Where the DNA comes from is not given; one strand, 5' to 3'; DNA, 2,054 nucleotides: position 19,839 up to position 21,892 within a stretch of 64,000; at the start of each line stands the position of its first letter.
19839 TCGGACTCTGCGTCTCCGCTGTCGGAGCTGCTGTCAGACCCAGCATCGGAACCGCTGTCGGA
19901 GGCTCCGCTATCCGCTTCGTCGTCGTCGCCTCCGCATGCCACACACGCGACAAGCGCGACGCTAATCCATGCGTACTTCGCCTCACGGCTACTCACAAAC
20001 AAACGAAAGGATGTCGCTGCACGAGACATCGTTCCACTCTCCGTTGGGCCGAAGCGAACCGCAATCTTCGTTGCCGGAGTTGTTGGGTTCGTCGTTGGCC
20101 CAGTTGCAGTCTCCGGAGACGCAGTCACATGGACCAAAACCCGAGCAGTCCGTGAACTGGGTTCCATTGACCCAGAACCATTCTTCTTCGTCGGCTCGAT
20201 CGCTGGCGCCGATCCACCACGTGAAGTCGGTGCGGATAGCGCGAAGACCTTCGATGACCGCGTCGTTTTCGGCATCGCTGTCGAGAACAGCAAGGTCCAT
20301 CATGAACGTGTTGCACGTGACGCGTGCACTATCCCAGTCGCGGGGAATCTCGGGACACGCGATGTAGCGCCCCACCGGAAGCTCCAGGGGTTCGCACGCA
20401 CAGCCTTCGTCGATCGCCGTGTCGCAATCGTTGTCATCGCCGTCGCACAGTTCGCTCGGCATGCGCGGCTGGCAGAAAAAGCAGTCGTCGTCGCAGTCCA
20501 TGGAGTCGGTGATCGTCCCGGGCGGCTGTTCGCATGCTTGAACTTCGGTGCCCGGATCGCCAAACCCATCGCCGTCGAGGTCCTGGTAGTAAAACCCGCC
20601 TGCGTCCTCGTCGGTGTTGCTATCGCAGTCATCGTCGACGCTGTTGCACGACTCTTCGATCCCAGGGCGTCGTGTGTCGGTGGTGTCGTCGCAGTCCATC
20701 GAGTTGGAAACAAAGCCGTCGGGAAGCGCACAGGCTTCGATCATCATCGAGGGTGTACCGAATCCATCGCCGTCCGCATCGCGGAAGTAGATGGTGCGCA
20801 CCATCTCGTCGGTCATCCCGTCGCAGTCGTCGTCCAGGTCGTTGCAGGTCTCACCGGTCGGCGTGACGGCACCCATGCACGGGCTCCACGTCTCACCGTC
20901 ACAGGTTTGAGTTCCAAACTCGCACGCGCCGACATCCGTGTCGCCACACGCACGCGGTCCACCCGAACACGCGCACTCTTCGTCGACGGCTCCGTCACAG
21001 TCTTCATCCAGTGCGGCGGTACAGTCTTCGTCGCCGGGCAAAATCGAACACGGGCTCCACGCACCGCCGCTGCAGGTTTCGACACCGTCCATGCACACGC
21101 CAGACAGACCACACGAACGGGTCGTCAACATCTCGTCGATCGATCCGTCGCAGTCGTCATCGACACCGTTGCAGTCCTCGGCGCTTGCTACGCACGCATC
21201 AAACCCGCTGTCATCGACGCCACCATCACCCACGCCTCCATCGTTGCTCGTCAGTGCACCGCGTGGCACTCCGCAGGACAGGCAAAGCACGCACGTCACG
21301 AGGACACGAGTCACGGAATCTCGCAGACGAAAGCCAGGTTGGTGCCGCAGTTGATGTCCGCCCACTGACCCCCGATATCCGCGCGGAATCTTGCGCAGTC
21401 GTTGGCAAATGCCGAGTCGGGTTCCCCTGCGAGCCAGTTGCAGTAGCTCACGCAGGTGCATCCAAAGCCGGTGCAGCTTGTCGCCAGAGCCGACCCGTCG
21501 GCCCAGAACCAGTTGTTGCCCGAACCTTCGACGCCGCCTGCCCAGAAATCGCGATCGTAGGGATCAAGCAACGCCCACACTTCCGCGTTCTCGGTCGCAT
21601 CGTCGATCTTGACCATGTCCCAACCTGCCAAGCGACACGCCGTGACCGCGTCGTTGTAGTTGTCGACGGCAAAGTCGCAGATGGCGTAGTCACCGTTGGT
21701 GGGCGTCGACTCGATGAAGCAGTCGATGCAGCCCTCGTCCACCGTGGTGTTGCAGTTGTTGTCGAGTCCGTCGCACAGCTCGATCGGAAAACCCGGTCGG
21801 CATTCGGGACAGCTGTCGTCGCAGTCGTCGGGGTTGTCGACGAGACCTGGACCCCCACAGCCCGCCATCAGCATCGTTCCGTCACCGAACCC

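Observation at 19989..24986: Likely ECF-sigma-controlled operon encoding two paralogous MopE-repeat/C-type-lectin lipoproteins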

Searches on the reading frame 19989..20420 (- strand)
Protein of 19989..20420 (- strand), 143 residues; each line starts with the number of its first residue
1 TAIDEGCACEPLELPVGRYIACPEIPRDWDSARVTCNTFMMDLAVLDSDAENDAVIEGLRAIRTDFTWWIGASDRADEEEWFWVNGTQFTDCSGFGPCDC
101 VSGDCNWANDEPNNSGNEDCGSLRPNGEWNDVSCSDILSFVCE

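Call 15: search_solved_structures(query=window:19989-20420:-, show_alignments=3, max_evalue=0.001)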
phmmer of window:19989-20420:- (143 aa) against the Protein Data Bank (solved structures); distinct sequences matched with E-value up to 0.001: 96 (the best 60 are shown).
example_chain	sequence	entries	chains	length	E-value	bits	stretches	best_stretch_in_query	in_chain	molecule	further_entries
9t9z_A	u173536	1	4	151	1.8e-11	47.5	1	18-143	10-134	C-type lectin mosGCTL-1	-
3p5d_A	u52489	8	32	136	6e-09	39.3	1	21-143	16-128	C-type lectin domain family 4 member K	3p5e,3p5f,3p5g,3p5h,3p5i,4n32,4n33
4ak8_A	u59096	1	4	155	6.2e-09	39.3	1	21-143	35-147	C-TYPE LECTIN DOMAIN FAMILY 4 MEMBER K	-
3p7f_A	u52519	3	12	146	7.5e-09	39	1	21-143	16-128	C-type lectin domain family 4 member K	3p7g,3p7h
3c22_A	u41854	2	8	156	9.1e-09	38.7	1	21-143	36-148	C-type lectin domain family 4 member K | CD207 molecule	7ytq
4n34_A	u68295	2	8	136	1.2e-08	38.3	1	21-143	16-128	C-type lectin domain family 4 member K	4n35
3kqg_A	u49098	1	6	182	1.5e-08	38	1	21-143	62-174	C-type lectin domain family 4 member K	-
5g6u_A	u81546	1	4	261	2.8e-08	37.1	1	21-143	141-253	LANGERIN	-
7wz8_C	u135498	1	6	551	3.1e-08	37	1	21-143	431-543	SNAP-tag,C-type lectin domain family 4 member K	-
9rko_A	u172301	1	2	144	3.7e-08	36.7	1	19-143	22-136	C-type lectin domain family 4 member K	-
5m62_A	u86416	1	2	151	4.5e-08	36.4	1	19-143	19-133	C-type lectin domain family 4 member K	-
9hye_A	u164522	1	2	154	4.9e-08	36.4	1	19-143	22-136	C-type lectin domain family 4 member K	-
4n36_A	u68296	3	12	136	5.4e-08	36.2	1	21-143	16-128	C-type lectin domain family 4 member K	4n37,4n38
6ryg_A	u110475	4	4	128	6.1e-08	36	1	100-143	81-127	Conglutinin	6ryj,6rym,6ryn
4c9f_A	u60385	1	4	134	7.6e-08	35.7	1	24-142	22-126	CD209 ANTIGEN-LIKE PROTEIN B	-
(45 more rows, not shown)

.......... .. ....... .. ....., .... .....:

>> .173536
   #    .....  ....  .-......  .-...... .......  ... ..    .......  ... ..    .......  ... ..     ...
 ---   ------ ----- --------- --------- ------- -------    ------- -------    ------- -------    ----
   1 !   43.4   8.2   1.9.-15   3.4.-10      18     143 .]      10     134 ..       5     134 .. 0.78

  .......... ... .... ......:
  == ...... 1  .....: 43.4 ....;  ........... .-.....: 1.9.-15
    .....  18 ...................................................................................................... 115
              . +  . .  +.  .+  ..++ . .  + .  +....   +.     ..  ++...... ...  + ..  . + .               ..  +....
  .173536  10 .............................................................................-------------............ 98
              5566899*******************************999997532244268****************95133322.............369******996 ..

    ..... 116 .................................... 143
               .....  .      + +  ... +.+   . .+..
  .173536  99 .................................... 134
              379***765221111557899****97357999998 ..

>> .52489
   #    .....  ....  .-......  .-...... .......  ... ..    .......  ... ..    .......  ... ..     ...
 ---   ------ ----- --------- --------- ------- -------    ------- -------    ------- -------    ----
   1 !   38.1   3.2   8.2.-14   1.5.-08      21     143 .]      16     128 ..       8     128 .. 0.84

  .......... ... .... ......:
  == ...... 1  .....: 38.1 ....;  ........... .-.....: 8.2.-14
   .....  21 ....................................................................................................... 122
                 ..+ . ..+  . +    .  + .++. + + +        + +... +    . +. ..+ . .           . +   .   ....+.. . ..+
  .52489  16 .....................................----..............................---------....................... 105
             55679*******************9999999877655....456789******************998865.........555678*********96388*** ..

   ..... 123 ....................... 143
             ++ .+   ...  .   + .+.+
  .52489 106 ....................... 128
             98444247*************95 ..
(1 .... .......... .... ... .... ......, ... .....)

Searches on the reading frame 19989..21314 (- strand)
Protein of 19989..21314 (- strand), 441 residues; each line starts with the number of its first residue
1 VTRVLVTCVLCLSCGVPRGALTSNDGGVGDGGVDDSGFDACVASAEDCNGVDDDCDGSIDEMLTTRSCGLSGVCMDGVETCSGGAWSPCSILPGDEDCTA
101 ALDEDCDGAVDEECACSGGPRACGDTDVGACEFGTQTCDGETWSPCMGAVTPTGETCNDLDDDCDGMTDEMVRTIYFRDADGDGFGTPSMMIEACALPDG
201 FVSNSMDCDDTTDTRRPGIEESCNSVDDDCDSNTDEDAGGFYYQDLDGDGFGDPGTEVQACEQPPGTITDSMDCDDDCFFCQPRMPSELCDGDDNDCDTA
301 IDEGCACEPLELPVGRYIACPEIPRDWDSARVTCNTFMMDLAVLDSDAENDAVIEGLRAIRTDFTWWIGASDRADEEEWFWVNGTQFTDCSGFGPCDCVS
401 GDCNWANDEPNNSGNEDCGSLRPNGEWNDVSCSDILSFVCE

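Call 3: search_protein_families(library=pfam, proteins=[window:19989-21314:-], max_evalue=0.01)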
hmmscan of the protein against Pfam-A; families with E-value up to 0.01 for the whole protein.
window:19989-21314:- (441 aa): 2 families
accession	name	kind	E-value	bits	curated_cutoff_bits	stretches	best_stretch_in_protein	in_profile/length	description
PF00059.27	Lectin_C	-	2.3e-15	57.7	22.6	1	325-441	3-106/107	Lectin C-type domain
PF11617.13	Cu-binding_MopE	-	3e-06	27.8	27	1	207-236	1-30/30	Putative metal-binding motif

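Call 4: search_protein_families(library=ncbifam, proteins=[window:19989-21314:-], max_evalue=0.01)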
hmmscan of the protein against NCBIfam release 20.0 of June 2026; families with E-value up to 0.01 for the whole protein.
window:19989-21314:- (441 aa): 1 family
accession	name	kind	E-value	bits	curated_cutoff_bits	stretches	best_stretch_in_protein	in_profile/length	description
TIGR00864.1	PCC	subfamily_domain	0.002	14.5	1861.4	1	326-441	319-421/2700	polycystin cation channel protein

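Call 45: find_related_loci(query=window:19989-21314:-, collection=genome_contigs, flank=8000)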
Query window:19989-21314:- (441 aa) in genome_contigs; peptide patterns used: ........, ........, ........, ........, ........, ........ (x = any residue, [..] = any of these).
155 stretches matched a pattern; 113 encode a relative of the query (tblastn E <= 1e-3); the best 80 are kept; 80 distinct loci.
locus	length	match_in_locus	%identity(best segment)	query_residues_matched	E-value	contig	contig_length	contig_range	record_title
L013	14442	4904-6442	35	147-441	8e-32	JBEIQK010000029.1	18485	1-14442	MAG: Alphaproteobacteria bacterium isolate Sample-107-S7-bin-128 Sample_107_S7-bin_128-k141_1197296, whole genome shotgu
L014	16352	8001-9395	36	43-308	4e-28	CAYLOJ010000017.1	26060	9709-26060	MAG TPA_asm: uncultured Gammaproteobacteria bacterium isolate SRP278252_co2_2 genome assembly, contig: NODE_3706_length_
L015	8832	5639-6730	35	46-409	2e-27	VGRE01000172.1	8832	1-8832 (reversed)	MAG: Deltaproteobacteria bacterium isolate K_Offshore_120m_m2_200 K_Offshore_120m_m2_200_Ga0194131_10014214, whole genom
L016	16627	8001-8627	39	27-304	2e-24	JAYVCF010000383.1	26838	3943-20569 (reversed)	MAG: Deltaproteobacteria bacterium isolate GL30_UP_concoct_80 GL30_UP_concoct_80_382, whole genome shotgun sequence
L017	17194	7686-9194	36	13-420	8e-32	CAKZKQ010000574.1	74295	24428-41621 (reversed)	MAG TPA_asm: uncultured proteobacterium isolate ERR2094171_bin.68_CONCOCT_v1.1_MAG genome assembly, contig: ERZ650152.31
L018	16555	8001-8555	41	42-236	2e-23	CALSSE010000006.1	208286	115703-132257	MAG: uncultured bacterium isolate O_MB67 genome assembly, contig: contig_24093_O_MB67, whole genome shotgun sequence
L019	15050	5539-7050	42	44-308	2e-23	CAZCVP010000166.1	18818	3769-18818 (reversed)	MAG TPA_asm: uncultured Enterobacterales bacterium isolate SRP077602_co7_381 genome assembly, contig: NODE_14535_length_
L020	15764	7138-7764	37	38-303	6e-23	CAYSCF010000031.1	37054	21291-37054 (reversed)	MAG TPA_asm: uncultured Sandaracinaceae bacterium isolate binchicken_co54_31 genome assembly, contig: NODE_1888_length_3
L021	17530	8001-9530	36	35-312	3e-26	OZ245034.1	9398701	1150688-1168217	MAG: Myxococcota bacterium isolate df3dd314-b992-411f-bde6-f70e75f61a8f genome assembly, chromosome: 1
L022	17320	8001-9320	43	44-327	2e-22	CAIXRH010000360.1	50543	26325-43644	MAG: uncultured proteobacterium isolate LJ-7-9m_bin-1278 genome assembly, contig: bin-1278:360/362, whole genome shotgun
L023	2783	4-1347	38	43-308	2e-22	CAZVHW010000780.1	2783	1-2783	MAG TPA_asm: uncultured Enterobacterales bacterium isolate SRP308112_co1_406 genome assembly, contig: NODE_78487_length_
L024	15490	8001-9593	32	34-441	2e-27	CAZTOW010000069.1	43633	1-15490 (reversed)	MAG TPA_asm: uncultured Enterobacterales bacterium isolate SRP323723_co1_89 genome assembly, contig: NODE_688_length_436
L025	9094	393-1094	36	95-313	9e-22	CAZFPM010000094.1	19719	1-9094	MAG TPA_asm: uncultured Myxococcales bacterium isolate SRP308112_co1_392 genome assembly, contig: NODE_4343_length_19719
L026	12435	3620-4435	33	44-298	2e-21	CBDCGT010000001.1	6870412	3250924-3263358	MAG: Myxococcota bacterium isolate b90a6253-9085-4fdc-b07f-f19b09a9488d genome assembly, contig: contig_1, whole genome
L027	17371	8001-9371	33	36-334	1e-20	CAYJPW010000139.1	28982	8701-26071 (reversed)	MAG TPA_asm: uncultured Polyangiaceae bacterium isolate ERP124720_co1_193 genome assembly, contig: NODE_2163_length_2898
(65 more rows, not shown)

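Call 47: predict_structure(alignment_id=A3)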
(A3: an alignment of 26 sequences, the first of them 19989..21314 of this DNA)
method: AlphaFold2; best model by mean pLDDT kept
length: 441 residues; sequences in the alignment: 26
mean_pLDDT: 72.4   pTM: 0.48
mean pLDDT of the five models: 72.4, 72.4, 71.5, 70.1, 69.9
residues with pLDDT >= 90: 171; 70-90: 103; 50-70: 43; < 50: 124
segments of 3 or more residues with pLDDT < 50: 1-5, 7-43, 64-100, 109-135, 144-151, 391-393
pLDDT, mean of each block of 10 residues (from residue 1): 45 42 36 38 56 70 44 33 33 42 52 38 36 48 47 68 75 89 94 93 94 91 91 87 96 95 95 91 83 86 85 93 96 90 90 93 92 85 77 49 77 84 92 97 94
secondary structure, 60 per line:
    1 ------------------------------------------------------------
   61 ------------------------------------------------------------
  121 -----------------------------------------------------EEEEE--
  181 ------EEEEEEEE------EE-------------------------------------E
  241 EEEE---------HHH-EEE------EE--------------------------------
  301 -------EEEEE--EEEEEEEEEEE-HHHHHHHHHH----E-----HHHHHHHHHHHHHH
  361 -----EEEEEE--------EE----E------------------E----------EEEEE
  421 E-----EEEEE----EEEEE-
elements in order: E174-178 E187-194 E240-244 E258-260 E308-312 E315-325 H327-336 H347-360 E366-371 E416-421 E427-431 E436-440

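Call 53: fold_search(model_id=the predicted structure, library=pdb)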
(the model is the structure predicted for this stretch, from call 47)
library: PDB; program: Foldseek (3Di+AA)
matches with E <= 10: 526; with E <= 0.001: 464
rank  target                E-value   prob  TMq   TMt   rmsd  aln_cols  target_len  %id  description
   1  1kmb_1                1.7e-09  1.00  0.23  0.65   2.1       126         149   25  SELECTIN-LIKE MUTANT OF MANNOSE-BINDING PROTEIN A (released 1997-02-12)
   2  4m18_D                1.8e-09  1.00  0.24  0.70   2.4       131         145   27  Crystal Structure of Surfactant Protein-D D325A/R343V mutant in complex with trimannose (Man-a1,2Man-a1,2Man) (released 2013-12-04)
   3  2ox9_C                1.8e-09  1.00  0.24  0.76   2.6       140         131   22  Mouse Scavenger Receptor C-type Lectin carbohydrate-recognition domain. (released 2007-04-03)
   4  1bcj_1                2.1e-09  1.00  0.24  0.65   2.6       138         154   22  MANNOSE-BINDING PROTEIN-A MUTANT (QPDWGHV) COMPLEXED WITH N-ACETYL-D-GALACTOSAMINE (released 1998-06-17)
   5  4m17_K                2.4e-09  1.00  0.24  0.73   2.4       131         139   27  Crystal Structure of Surfactant Protein-D D325A/R343V mutant (released 2013-12-04)
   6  4m18_G                2.4e-09  1.00  0.24  0.71   2.4       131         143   27  Crystal Structure of Surfactant Protein-D D325A/R343V mutant in complex with trimannose (Man-a1,2Man-a1,2Man) (released 2013-12-04)
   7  1hup                  2.6e-09  1.00  0.25  0.74   1.8       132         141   25  HUMAN MANNOSE BINDING PROTEIN CARBOHYDRATE RECOGNITION DOMAIN TRIMERIZES THROUGH A TRIPLE ALPHA-HELICAL COILED-COIL (released 1995-10-15)
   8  4m17_C                2.6e-09  1.00  0.24  0.71   2.4       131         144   27  Crystal Structure of Surfactant Protein-D D325A/R343V mutant (released 2013-12-04)
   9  1b08_C                2.7e-09  1.00  0.25  0.70   2.3       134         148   25  LUNG SURFACTANT PROTEIN D (SP-D) (FRAGMENT) (released 1999-12-01)
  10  2ox9_B                2.7e-09  1.00  0.24  0.78   2.7       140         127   22  Mouse Scavenger Receptor C-type Lectin carbohydrate-recognition domain. (released 2007-04-03)
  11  4m17_L                2.9e-09  1.00  0.24  0.74   2.4       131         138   27  Crystal Structure of Surfactant Protein-D D325A/R343V mutant (released 2013-12-04)
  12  2msb_A                3.1e-09  1.00  0.22  0.85   1.5       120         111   27  STRUCTURE OF A C-TYPE MANNOSE-BINDING PROTEIN COMPLEXED WITH AN OLIGOSACCHARIDE (released 1993-10-31)
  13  6ryg                  3.1e-09  1.00  0.24  0.86   2.4       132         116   27  native structure of conglutinin carbohydrate recognition domain (released 2019-10-09)
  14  4wrc                  3.1e-09  1.00  0.24  0.72   2.5       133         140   21  Crystal Structure of Surfactant Protein-A DEDN Mutant (E171D/P175E/R197N/K203D) (released 2016-02-10)
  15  1kx0_A                3.9e-09  1.00  0.22  0.64   1.4       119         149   27  Rat mannose protein A (H189V I207V) complexed with man-a13-man (released 2002-07-05)
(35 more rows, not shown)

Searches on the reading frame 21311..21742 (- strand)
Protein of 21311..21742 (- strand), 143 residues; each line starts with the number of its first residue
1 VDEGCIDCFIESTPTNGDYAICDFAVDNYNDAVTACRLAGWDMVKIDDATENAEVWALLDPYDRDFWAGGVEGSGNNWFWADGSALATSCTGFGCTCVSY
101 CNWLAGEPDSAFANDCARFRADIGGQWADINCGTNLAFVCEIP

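Call 16: search_solved_structures(query=window:21311-21742:-, show_alignments=2, max_evalue=0.001)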
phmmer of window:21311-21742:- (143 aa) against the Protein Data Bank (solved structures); distinct sequences matched with E-value up to 0.001: 31.
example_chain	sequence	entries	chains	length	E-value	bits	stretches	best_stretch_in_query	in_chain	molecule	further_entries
5xts_A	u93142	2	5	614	4.4e-11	46.7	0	40-141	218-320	Macrophage mannose receptor 1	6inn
1egg_A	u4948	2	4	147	1e-07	35.7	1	34-142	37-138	MACROPHAGE MANNOSE RECEPTOR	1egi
7jub_A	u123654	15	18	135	1.2e-07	35.5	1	34-142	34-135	Macrophage mannose receptor 1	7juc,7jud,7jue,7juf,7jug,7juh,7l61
5xtw_A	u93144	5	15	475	2.3e-07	34.6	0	40-141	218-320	Macrophage mannose receptor 1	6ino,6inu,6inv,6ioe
5ao5_A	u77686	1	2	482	8.5e-07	32.7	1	27-141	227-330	C-TYPE MANNOSE RECEPTOR 2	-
5ao6_A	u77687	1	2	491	1e-06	32.5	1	27-141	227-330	C-TYPE MANNOSE RECEPTOR 2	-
5e4k_A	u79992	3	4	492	1e-06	32.5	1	27-141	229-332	C-type mannose receptor 2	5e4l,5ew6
7nl7_A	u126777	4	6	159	4.9e-06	30.2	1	4-141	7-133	DC-SIGN, CRD domain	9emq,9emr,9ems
1sl5_A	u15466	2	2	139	5.1e-06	30.2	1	5-141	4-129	mDC-SIGN1B type I isoform | CD209 antigen, DCSIGN-CRD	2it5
1k9i_A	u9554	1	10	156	7.1e-06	29.7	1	5-141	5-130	mDC-SIGN1B type I isoform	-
7nl6_A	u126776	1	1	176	7.1e-06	29.7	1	4-141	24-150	DC-SIGN, CRD domain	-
1sl4_A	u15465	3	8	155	7.8e-06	29.6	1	5-141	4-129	mDC-SIGN1B type I isoform | CD209 antigen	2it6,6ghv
8rcy_A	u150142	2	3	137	8.5e-06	29.5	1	24-143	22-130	C-type lectin domain family 4 member M | Isoform 1 of C-type lectin domain family 4 member M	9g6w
1k9j_A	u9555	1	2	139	8.6e-06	29.4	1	16-143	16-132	mDC-SIGN2 TYPE I ISOFORM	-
2xr5_A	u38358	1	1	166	8.7e-06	29.4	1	10-141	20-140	CD209 ANTIGEN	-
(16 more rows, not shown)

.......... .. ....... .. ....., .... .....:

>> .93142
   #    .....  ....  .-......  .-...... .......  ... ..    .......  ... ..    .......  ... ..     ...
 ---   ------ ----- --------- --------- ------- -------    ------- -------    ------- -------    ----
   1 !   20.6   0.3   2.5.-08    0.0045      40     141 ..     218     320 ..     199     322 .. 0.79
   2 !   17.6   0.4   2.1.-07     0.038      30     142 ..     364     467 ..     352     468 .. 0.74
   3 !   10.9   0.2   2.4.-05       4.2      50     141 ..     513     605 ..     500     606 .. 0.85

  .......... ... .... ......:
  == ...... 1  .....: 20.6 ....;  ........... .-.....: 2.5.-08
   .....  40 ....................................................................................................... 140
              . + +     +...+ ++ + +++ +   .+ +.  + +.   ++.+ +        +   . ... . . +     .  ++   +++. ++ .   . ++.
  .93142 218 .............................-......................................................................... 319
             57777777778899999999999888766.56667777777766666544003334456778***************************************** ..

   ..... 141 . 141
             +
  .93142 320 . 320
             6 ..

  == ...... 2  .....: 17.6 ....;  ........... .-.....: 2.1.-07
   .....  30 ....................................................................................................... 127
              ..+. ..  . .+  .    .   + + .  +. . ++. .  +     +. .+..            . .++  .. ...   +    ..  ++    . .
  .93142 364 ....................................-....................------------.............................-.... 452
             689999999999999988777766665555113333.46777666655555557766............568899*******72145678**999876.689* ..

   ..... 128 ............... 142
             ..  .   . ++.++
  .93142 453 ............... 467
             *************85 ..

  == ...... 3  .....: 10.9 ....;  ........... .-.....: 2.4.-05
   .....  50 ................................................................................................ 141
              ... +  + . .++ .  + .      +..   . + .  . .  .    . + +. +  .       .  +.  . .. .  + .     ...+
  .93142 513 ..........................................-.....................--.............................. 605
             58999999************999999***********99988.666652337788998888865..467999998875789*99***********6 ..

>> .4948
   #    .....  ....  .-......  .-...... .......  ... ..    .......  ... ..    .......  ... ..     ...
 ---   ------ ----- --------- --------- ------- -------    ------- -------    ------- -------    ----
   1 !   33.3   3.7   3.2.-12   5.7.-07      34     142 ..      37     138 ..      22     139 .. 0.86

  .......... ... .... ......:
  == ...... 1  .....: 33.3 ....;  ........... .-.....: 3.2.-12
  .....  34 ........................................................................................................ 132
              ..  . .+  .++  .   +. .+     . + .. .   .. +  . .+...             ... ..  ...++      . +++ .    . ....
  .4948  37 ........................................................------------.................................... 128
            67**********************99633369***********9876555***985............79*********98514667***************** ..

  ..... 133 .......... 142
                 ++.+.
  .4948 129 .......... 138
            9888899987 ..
